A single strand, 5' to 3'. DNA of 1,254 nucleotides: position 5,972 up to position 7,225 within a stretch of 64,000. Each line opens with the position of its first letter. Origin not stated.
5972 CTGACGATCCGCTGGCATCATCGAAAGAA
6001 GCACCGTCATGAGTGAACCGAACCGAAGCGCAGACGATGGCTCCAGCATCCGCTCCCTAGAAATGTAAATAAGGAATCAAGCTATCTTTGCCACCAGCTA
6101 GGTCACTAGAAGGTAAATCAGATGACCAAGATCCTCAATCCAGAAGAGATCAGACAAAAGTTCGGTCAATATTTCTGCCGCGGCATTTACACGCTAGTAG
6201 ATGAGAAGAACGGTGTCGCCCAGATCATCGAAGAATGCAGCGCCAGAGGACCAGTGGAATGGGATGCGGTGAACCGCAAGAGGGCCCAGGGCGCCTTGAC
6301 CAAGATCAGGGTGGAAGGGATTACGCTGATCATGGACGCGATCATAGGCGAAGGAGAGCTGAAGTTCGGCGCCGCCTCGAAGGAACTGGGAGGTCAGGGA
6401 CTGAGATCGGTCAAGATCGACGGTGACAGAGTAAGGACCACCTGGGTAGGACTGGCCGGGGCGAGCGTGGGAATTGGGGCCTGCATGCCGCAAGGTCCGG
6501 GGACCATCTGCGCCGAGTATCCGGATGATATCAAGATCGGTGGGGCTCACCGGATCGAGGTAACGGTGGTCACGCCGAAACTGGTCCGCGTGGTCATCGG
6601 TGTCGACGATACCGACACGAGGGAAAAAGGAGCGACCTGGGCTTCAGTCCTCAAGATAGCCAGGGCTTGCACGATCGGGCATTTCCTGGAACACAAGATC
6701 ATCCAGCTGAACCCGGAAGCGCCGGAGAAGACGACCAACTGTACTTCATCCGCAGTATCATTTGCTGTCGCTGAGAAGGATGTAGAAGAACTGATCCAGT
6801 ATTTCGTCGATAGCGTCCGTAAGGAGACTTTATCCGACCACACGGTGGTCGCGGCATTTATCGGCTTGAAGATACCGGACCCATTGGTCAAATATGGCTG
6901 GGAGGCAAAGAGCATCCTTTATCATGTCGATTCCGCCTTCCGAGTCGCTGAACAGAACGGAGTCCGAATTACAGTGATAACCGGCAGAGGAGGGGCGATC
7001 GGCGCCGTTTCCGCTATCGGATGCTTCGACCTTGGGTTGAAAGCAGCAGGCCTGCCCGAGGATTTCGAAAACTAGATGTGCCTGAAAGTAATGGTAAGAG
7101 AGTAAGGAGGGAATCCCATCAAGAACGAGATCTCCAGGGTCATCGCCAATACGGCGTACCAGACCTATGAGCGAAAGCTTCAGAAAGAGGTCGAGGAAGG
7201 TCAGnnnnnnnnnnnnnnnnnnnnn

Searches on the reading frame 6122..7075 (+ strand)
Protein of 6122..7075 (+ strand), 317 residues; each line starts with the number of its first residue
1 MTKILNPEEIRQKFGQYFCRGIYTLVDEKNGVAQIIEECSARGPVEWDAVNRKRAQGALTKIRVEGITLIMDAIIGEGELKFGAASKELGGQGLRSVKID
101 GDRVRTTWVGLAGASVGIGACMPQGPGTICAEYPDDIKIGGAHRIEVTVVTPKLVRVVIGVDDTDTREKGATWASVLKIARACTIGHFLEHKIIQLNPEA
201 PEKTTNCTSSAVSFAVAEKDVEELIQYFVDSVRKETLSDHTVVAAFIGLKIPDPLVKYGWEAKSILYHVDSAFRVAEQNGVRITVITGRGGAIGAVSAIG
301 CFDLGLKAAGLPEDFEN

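Call 54: search_protein_families(library=pfam, proteins=[window:6122-7075:+], max_evalue=0.00001)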
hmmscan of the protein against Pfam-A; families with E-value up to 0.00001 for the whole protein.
window:6122-7075:+ (317 aa): 1 family
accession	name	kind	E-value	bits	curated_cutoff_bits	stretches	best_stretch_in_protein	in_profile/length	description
PF22641.2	TiaS_TCKD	-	7.1e-11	42.8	27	1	158-217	1-62/156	TiaS TCKD domain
